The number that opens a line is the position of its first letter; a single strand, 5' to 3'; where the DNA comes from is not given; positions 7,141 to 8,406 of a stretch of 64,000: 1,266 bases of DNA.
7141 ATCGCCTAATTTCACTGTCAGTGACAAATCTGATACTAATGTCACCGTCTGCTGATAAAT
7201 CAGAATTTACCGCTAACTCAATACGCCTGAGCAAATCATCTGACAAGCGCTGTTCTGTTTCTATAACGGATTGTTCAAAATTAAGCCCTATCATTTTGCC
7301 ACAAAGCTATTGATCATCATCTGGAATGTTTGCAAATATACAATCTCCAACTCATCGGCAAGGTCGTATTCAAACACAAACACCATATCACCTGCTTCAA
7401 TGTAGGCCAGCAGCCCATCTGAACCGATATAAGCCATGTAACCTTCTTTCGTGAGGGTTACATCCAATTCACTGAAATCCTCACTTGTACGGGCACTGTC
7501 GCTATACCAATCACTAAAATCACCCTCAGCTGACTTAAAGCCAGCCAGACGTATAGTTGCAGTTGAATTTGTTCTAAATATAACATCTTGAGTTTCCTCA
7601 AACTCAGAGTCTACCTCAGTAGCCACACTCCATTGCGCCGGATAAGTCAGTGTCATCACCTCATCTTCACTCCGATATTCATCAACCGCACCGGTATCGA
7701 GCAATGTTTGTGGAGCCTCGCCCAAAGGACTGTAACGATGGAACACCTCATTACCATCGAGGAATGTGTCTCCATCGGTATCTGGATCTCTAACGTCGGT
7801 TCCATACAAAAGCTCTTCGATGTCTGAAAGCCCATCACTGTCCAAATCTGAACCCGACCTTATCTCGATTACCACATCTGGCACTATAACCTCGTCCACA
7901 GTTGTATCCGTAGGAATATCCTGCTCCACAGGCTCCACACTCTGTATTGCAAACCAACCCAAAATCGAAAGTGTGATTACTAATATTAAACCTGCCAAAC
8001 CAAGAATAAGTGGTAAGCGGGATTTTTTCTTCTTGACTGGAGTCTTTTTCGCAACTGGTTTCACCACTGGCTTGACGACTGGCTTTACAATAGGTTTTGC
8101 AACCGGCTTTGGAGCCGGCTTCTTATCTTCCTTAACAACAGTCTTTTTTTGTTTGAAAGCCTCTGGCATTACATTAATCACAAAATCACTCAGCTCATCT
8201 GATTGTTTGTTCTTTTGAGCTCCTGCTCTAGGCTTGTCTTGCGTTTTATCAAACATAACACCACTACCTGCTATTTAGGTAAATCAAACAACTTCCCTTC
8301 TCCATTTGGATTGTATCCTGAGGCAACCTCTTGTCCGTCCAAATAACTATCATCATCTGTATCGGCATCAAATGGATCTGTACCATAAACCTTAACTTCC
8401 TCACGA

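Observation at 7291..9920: Three consecutive bitopic membrane proteins upstream of ybeY share a C-terminal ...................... calcium-binding module; a fourth member is a lipoprotein at 34966..35660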

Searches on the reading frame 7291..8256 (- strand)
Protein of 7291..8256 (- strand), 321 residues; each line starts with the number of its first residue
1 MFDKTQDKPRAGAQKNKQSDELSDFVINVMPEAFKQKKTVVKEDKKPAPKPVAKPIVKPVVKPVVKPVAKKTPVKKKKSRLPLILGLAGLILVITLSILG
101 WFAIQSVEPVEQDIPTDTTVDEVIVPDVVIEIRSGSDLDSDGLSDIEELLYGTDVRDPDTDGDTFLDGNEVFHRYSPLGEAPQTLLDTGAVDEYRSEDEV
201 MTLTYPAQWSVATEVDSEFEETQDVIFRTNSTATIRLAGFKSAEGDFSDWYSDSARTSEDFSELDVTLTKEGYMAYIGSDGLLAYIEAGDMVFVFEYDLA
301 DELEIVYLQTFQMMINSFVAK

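Call 4: search_protein_families(library=pfam, proteins=[window:7291-8256:-], max_evalue=1)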
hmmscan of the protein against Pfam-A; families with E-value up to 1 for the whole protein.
window:7291-8256:- (321 aa): 2 families
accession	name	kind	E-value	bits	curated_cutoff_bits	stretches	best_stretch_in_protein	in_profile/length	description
PF18884.5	TSP3_bac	-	0.075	13.3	25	1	137-154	1-18/22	Bacterial TSP3 repeat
PF18933.6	PsbP_2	-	0.2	12.1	27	1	190-261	43-116/184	PsbP-like protein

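Call 10: find_encoding_contigs(protein=window:7291-8256:-, flank=10000, max_places=6)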
Protein window:7291-8256:- (321 aa): 16 contigs read that carry it; 6 places shown.
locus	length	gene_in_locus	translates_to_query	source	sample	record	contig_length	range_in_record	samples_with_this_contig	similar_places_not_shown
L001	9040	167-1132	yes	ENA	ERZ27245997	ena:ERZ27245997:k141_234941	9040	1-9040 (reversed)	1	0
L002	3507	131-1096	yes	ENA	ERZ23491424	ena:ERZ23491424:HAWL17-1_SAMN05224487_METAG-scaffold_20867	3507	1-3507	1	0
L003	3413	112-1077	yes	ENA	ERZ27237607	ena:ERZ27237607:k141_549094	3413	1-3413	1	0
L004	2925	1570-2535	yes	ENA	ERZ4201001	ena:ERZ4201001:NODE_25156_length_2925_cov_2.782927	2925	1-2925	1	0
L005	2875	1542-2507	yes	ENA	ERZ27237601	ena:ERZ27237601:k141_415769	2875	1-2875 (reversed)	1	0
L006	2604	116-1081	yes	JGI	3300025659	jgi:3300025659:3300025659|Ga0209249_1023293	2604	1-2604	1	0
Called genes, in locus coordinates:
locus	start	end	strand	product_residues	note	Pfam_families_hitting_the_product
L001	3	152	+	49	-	?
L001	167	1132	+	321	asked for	-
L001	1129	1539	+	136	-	PF02130:YbeY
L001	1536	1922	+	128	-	PF01219:DAGK_prokar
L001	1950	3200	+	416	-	PF02491:SHS2_FTSA, PF11104:PilM_2 (weak), PF06723:MreB_Mbl, PF14450:FtsA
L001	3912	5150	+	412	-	PF00091:Tubulin, PF12327:FtsZ_C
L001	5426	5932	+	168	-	PF00293:NUDIX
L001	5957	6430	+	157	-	PF22811:Zn_ribbon_NrdR, PF03477:ATP-cone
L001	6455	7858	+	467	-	PF00224:PK, PF02887:PK_C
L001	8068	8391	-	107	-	PF18910:DUF5665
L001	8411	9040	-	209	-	?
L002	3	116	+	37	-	?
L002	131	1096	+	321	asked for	-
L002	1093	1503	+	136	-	PF02130:YbeY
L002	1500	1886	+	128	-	PF01219:DAGK_prokar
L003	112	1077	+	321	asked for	-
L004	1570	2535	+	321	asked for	-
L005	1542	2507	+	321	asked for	-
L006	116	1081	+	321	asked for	-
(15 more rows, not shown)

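Call 11: search_protein_families(library=ncbifam, proteins=[window:7291-8256:-], max_evalue=1)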
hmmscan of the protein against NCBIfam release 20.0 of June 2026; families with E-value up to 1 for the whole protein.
window:7291-8256:- (321 aa): 1 family
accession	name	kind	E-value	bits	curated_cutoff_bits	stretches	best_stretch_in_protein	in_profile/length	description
NF033765.2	gliding_CglD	equivalog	0.0012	16.8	400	1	137-171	207-241/1124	adventurous gliding motility lipoprotein CglD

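Call 12: find_homologous_proteins(query=window:7291-8256:-, max_evalue=0.001)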
Query window:7291-8256:- (321 aa): 192 proteins with E <= 0.001 among 8000 candidates; the best 120 are listed.
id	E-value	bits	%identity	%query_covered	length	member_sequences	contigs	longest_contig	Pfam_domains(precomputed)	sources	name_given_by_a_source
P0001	6.0e-127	441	63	98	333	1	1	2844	-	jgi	-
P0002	3.0e-121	423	61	100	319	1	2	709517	-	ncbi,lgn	-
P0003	2.8e-114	400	61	99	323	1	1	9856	-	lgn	-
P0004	8.3e-114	398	60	100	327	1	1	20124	-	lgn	-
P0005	3.0e-113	396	70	80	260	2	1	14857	-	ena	-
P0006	1.9e-101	358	53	99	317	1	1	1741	-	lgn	-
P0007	3.3e-101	357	56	99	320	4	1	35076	-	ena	-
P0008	8.4e-101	355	55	99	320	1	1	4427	-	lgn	-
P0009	4.7e-99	350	55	99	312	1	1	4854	-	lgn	-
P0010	9.9e-99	349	54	99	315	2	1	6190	-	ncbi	ncbi:MAG: thrombospondin type 3 repeat-containing protein [Patescibacteria group bacterium]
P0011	1.7e-94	335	54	99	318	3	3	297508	-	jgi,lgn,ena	jgi:hypothetical protein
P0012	5.4e-89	317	53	99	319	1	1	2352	-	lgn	-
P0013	4.2e-78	281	45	96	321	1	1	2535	-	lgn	-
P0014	7.0e-75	270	47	97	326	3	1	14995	-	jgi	-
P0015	1.0e-74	270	48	98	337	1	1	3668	-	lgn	-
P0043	8.1e-53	198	41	96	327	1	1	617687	-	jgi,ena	jgi:hypothetical protein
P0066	7.4e-48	182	36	100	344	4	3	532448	-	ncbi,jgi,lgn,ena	jgi:hypothetical protein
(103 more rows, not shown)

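Call 13: find_encoding_contigs(protein=P0002, flank=10000, max_places=1)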
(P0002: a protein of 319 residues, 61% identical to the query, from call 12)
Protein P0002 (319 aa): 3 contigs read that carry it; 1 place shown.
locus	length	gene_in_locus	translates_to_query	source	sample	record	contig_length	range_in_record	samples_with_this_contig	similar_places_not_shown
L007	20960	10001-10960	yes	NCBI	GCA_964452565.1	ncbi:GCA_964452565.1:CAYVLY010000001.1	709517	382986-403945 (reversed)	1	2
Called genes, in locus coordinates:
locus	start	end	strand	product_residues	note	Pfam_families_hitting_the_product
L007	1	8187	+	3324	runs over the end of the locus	PF18895:T4SS_pilin (weak), PF13205:Big_5 (weak), PF17957:Big_7 (weak), PF13948:DUF4215 (faint), PF01833:TIG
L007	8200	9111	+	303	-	PF18884:TSP3_bac (faint)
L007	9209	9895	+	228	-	-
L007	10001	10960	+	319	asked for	-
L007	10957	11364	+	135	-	PF02130:YbeY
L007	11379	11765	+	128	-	PF01219:DAGK_prokar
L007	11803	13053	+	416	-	PF02491:SHS2_FTSA, PF11104:PilM_2 (weak), PF06723:MreB_Mbl, PF14450:FtsA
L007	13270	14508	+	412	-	PF00091:Tubulin, PF12327:FtsZ_C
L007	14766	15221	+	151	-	PF00293:NUDIX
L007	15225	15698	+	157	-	PF22811:Zn_ribbon_NrdR, PF03477:ATP-cone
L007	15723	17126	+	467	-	PF00224:PK, PF02887:PK_C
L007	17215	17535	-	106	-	PF18910:DUF5665 (weak)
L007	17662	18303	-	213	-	-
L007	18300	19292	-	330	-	PF01553:Acyltransferase (weak)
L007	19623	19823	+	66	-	-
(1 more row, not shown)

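Call 14: find_encoding_contigs(protein=P0043, flank=10000, max_places=1)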
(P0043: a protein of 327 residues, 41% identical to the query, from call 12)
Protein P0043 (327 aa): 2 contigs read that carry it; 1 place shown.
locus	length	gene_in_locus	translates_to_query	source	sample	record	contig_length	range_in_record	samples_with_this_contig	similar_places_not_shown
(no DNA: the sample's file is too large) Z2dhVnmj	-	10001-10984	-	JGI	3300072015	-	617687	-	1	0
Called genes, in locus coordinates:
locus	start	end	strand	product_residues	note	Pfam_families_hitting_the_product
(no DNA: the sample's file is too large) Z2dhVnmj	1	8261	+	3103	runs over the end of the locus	PF18895:T4SS_pilin, PF13205:Big_5 (faint), PF13948:DUF4215 (faint), PF01833:TIG (weak)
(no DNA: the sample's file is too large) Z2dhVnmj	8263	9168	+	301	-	PF18884:TSP3_bac (weak)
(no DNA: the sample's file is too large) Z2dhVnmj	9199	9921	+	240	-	PF18884:TSP3_bac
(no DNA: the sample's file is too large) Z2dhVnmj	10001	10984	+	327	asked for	-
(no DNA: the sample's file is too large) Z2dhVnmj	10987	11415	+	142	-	PF02130:YbeY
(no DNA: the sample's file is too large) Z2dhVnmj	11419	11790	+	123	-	PF01219:DAGK_prokar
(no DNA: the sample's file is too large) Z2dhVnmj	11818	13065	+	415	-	PF02491:SHS2_FTSA, PF06723:MreB_Mbl, PF11104:PilM_2 (weak), PF14450:FtsA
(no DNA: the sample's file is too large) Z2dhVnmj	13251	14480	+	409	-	PF00091:Tubulin, PF12327:FtsZ_C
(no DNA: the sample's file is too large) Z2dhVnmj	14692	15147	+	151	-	PF22811:Zn_ribbon_NrdR, PF03477:ATP-cone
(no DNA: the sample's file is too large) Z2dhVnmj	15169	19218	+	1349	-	-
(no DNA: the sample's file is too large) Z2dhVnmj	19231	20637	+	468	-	PF00224:PK, PF02887:PK_C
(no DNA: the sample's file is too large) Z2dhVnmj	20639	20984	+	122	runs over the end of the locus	PF18910:DUF5665 (weak)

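Call 15: find_encoding_contigs(protein=P0066, flank=10000, max_places=1)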
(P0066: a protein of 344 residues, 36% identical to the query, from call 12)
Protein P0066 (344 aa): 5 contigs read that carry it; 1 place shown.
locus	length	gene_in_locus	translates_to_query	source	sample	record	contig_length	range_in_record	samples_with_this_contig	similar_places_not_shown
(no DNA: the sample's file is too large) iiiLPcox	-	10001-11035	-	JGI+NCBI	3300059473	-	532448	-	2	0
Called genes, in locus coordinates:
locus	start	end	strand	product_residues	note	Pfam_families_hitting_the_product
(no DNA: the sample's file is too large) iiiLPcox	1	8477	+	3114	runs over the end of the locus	PF18895:T4SS_pilin, PF13205:Big_5 (weak), PF01833:TIG (weak), PF13205:Big_5, PF13948:DUF4215 (weak), PF00092:VWA (weak), PF13519:VWA_2 (faint)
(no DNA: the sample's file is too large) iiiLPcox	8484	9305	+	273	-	-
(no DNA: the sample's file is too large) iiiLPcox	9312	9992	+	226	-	PF18884:TSP3_bac (faint)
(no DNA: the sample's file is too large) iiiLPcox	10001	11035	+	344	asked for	-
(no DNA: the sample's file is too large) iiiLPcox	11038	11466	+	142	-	PF02130:YbeY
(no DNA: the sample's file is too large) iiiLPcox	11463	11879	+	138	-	PF01219:DAGK_prokar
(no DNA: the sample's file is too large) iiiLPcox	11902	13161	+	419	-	PF11104:PilM_2, PF02491:SHS2_FTSA, PF06723:MreB_Mbl (weak), PF14450:FtsA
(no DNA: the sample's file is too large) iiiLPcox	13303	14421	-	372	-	-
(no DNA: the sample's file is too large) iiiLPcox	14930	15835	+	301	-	-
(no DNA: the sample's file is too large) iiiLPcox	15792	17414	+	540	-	PF00091:Tubulin, PF12327:FtsZ_C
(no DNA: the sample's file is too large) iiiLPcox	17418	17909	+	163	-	PF22811:Zn_ribbon_NrdR, PF03477:ATP-cone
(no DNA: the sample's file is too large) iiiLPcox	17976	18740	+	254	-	-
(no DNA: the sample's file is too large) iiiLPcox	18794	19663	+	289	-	-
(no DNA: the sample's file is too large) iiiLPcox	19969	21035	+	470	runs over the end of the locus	PF00224:PK, PF03328:HpcH_HpaI (weak)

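Call 18: find_related_loci(query=A1, collection=genome_contigs, flank=10000)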
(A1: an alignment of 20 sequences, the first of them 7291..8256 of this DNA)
Query A1 (321 aa) in genome_contigs; peptide patterns used: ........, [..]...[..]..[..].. (x = any residue, [..] = any of these).
227 stretches matched a pattern; 207 encode a relative of the query (tblastn E <= 1e-3); the best 80 are kept; 80 distinct loci.
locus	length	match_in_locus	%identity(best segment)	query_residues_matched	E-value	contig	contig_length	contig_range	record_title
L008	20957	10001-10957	61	1-321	2e-110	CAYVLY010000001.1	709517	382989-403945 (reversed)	MAG TPA_asm: uncultured Gammaproteobacteria bacterium isolate SRP167671_co2_208 genome assembly, contig: NODE_3_length_7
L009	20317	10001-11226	56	1-318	1e-104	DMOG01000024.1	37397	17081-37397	MAG TPA_asm: Candidatus Uhrbacteria bacterium isolate UBA12070 contig_757, whole genome shotgun sequence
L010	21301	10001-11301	54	1-318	1e-103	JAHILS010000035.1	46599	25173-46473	MAG: Patescibacteria group bacterium isolate KR13_N2.mb.36 KR13_N2.mb.36_k141_171258, whole genome shotgun sequence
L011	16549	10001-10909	47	8-319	4e-67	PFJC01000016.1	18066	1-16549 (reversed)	MAG: Candidatus Uhrbacteria bacterium CG_4_10_14_3_um_filter_41_21 CG_4_10_14_3_um_filter_scaffold_1816_c, whole genome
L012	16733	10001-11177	41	6-311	9e-60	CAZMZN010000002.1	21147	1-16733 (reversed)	MAG TPA_asm: uncultured Gammaproteobacteria bacterium isolate SRP162660_co2_224 genome assembly, contig: NODE_732_length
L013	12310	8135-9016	40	23-318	2e-56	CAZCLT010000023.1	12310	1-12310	MAG TPA_asm: uncultured Gammaproteobacteria bacterium isolate binchicken_co38_1068 genome assembly, contig: NODE_10943_l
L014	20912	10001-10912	41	11-319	8e-57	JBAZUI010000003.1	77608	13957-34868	MAG: Patescibacteria group bacterium isolate SO_2017_GW1_224 NODE_1951_length_77608_cov_1.698429_OW334_2017, whole genom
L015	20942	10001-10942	37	8-317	9e-53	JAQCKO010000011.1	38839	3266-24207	MAG: bacterium isolate casp40-mb.74 NODE_2416_length_38839_cov_0.129582, whole genome shotgun sequence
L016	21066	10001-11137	40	26-318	2e-52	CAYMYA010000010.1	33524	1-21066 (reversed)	MAG TPA_asm: uncultured Gammaproteobacteria bacterium isolate SRP192515_co2_178 genome assembly, contig: NODE_933_length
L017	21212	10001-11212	44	27-319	2e-52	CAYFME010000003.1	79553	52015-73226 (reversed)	MAG TPA_asm: uncultured Gammaproteobacteria bacterium isolate ERP019367_co1_56 genome assembly, contig: NODE_389_length_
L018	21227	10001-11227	38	8-318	2e-51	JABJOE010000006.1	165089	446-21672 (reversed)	MAG: Candidatus Uhrbacteria bacterium isolate SI075_bin35 k141_2811348, whole genome shotgun sequence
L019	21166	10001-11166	40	30-317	3e-51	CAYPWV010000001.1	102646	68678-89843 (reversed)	MAG TPA_asm: uncultured Gammaproteobacteria bacterium isolate SRP342105_co1_259 genome assembly, contig: NODE_236_length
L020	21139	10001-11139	40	16-318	2e-51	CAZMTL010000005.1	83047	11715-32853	MAG TPA_asm: uncultured Gammaproteobacteria bacterium isolate SRP329715_co2_384 genome assembly, contig: NODE_598_length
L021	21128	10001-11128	40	23-318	2e-51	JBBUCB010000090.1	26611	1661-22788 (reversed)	MAG: Patescibacteria group bacterium isolate H41-bin178_1 H41_bin178_1_000000000090, whole genome shotgun sequence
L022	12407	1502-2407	39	17-318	4e-50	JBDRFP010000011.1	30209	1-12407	MAG: bacterium isolate MEGAHIT-group-1.379 k141_3761267, whole genome shotgun sequence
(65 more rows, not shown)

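Call 29: predict_structure(alignment_id=A2)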
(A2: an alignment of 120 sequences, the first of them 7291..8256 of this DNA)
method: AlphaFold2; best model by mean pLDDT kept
length: 321 residues; sequences in the alignment: 120
mean_pLDDT: 78.8   pTM: 0.62
mean pLDDT of the five models: 78.8, 78.2, 77.4, 75.4, 75.1
residues with pLDDT >= 90: 146; 70-90: 69; 50-70: 70; < 50: 36
segments of 3 or more residues with pLDDT < 50: 1-20, 42-45, 69-72
pLDDT, mean of each block of 10 residues (from residue 1): 43 42 67 70 54 60 54 61 93 97 87 61 77 90 87 76 54 54 76 93 96 82 91 96 93 94 95 96 97 97 93 94 91
secondary structure, 60 per line:
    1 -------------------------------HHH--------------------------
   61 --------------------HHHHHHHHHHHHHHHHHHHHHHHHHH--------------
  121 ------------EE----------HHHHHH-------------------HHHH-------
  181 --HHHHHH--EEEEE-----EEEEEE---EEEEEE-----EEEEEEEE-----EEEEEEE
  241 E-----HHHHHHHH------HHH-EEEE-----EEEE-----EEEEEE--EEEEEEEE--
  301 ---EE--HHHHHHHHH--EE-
elements in order: H81-106 H145-150 H170-173 H183-188 E191-195 E201-206 E210-215 E221-228 E234-241 H247-254 E265-268 E274-277 E283-288 E291-298 H308-316

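Call 31: fold_search(model_id=the predicted structure, library=pdb)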
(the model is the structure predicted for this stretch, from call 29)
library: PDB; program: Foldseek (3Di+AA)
matches with E <= 10: 942; with E <= 0.001: 8
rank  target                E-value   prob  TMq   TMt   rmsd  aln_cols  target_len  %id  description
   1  9gnw_P                2.5e-05  1.00  0.28  0.45   8.7       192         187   12  Universal PSII assembly intermediate (released 2025-09-17)
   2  3hlz_A                2.8e-05  1.00  0.27  0.32   8.8       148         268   12  Crystal structure of BT_1490 (NP_810393.1) from BACTEROIDES THETAIOTAOMICRON VPI-5482 at 1.50 A resolution (released 2009-06-16)
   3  2lnj_MODEL_1_A        4.0e-05  1.00  0.28  0.48   7.6       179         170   13  Solution Structure of Cyanobacterial PsbP (CyanoP) from Synechocystis sp. PCC 6803 (released 2012-06-06)
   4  1v2b_A                6.7e-05  1.00  0.29  0.53   5.5       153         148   14  Crystal Structure of PsbP Protein in the Oxygen-Evolving Complex of Photosystem II from Higher Plants (released 2004-05-18)
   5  1v2b_B                1.8e-04  1.00  0.29  0.54   5.5       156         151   13  Crystal Structure of PsbP Protein in the Oxygen-Evolving Complex of Photosystem II from Higher Plants (released 2004-05-18)
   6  8z9d_P                2.0e-04  1.00  0.28  0.44  11.3       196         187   12  cryo-EM structure of PSII-LHCII megacomplex from spinach (released 2024-11-13)
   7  6kac_P                2.4e-04  1.00  0.27  0.43   8.8       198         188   15  Cryo-EM structure of the C2S2-type PSII-LHCII supercomplex from Chlamydomonas reihardtii (released 2019-10-23)
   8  3jcu_P                7.9e-04  1.00  0.26  0.44   8.9       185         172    9  Cryo-EM structure of spinach PSII-LHCII supercomplex at 3.2 Angstrom resolution (released 2016-05-25)
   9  2xb3                  1.2e-03  1.00  0.26  0.49   8.9       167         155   12  The Structure of Cyanobacterial PsbP (released 2010-08-25)
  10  9grx_0                1.6e-03  1.00  0.29  0.52   5.5       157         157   11  NDH-PSI-LHCI supercomplex from S. oleracea (released 2025-02-12)
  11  1eq6                  4.5e-03  0.99  0.25  0.38   9.5       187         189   13  1.9 ANGSTROM RESOLUTION CRYSTAL STRUCTURE OF THE SACCHAROMYCES CEREVISIAE RAN-BINDING PROTEIN MOG1P (released 2000-05-27)
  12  3wa5_B                5.3e-03  0.99  0.23  0.49   6.6       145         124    8  Crystal Structure of type VI peptidoglycan muramidase effector Tse3 in complex with its cognate immunity protein Tsi3 (released 2013-10-02)
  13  4luq_D                1.7e-02  0.99  0.25  0.55   6.3       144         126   11  Crystal structure of virulence effector Tse3 in complex with neutralizer Tsi3 (released 2013-09-18)
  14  4luq_C                2.2e-02  0.98  0.25  0.54   6.4       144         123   11  Crystal structure of virulence effector Tse3 in complex with neutralizer Tsi3 (released 2013-09-18)
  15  7wff_f                2.5e-02  0.98  0.27  0.50   6.6       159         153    9  Subcomplexes B,M and L in the Cylic electron transfer supercomplex NDH-PSI from Arabidopsis (released 2022-03-16)
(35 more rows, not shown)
